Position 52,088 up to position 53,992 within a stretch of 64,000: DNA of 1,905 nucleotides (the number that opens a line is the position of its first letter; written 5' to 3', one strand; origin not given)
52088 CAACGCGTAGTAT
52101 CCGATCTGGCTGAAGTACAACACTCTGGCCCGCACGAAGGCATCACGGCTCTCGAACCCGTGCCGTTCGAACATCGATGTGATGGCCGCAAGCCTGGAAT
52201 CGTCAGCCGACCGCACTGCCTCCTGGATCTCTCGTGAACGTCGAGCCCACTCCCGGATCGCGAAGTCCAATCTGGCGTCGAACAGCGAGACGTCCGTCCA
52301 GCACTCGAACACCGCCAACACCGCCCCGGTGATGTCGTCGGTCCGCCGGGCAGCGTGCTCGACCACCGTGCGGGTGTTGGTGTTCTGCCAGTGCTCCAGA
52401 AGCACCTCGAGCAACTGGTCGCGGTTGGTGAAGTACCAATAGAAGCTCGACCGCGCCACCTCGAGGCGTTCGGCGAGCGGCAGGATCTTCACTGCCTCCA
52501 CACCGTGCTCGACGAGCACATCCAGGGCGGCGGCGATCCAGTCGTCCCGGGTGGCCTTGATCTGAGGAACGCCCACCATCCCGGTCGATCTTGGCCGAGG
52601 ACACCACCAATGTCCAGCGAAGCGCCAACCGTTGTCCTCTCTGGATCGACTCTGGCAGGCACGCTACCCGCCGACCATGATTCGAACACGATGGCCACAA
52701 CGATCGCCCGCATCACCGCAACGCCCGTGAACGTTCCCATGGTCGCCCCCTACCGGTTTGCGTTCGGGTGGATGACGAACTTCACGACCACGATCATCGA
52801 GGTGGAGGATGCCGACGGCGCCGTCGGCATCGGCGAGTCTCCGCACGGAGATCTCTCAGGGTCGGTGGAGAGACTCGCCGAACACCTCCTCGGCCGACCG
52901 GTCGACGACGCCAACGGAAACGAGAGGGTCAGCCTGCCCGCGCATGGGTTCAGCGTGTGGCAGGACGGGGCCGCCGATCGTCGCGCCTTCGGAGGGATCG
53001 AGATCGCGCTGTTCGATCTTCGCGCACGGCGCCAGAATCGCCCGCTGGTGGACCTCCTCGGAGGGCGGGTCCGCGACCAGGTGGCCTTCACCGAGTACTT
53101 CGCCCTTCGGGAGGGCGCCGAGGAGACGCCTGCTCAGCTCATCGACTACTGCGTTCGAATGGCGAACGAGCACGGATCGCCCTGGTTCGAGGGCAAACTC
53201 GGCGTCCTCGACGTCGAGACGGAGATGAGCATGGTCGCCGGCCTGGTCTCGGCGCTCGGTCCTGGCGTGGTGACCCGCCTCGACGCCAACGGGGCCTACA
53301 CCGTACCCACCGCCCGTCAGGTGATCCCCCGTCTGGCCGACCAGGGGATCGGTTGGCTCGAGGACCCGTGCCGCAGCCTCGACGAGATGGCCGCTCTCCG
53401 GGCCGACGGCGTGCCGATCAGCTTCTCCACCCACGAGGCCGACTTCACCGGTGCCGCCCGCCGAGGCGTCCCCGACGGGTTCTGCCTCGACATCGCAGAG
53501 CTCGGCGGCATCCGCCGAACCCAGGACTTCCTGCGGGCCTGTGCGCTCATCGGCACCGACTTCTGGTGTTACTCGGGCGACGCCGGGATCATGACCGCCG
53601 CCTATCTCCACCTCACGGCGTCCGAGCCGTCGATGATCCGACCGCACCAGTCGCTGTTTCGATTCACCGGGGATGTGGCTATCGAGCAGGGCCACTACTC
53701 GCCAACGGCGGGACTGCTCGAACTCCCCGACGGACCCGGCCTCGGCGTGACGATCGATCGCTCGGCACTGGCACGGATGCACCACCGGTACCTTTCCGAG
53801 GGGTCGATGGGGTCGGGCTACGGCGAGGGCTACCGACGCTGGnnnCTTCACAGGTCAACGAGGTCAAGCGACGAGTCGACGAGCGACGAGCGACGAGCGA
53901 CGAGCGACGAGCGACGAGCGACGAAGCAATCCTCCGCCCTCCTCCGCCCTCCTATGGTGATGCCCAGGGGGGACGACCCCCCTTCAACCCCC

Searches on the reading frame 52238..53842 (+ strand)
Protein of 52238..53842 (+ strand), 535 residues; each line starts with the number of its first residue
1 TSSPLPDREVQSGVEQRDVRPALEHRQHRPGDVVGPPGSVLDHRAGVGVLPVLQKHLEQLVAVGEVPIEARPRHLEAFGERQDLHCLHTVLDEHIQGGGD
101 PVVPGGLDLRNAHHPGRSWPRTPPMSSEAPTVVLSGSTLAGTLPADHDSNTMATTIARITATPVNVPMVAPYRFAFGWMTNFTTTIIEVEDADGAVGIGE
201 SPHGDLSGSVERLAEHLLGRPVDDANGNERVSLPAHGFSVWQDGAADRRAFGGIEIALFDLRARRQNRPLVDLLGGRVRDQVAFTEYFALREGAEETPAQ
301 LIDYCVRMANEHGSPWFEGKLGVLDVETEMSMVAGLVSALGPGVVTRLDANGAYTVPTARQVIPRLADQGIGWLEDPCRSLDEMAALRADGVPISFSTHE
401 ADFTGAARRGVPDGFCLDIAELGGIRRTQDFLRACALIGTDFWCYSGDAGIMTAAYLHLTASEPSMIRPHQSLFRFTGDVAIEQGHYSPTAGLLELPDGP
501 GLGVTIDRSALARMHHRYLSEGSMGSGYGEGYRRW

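Call 33: search_protein_families(library=pfam, proteins=[window:52238-53842:+], max_evalue=0.0001)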
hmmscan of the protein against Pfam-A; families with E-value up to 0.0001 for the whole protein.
window:52238-53842:+ (535 aa): 2 families
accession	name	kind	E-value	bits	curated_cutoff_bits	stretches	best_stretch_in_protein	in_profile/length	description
PF13378.12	MR_MLE_C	-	5.9e-32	111.6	29.4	1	303-509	4-218/219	Enolase C-terminal domain-like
PF02746.21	MR_MLE_N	-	1.2e-11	45.3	22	1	161-275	6-117/117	Mandelate racemase / muconate lactonizing enzyme, N-terminal domain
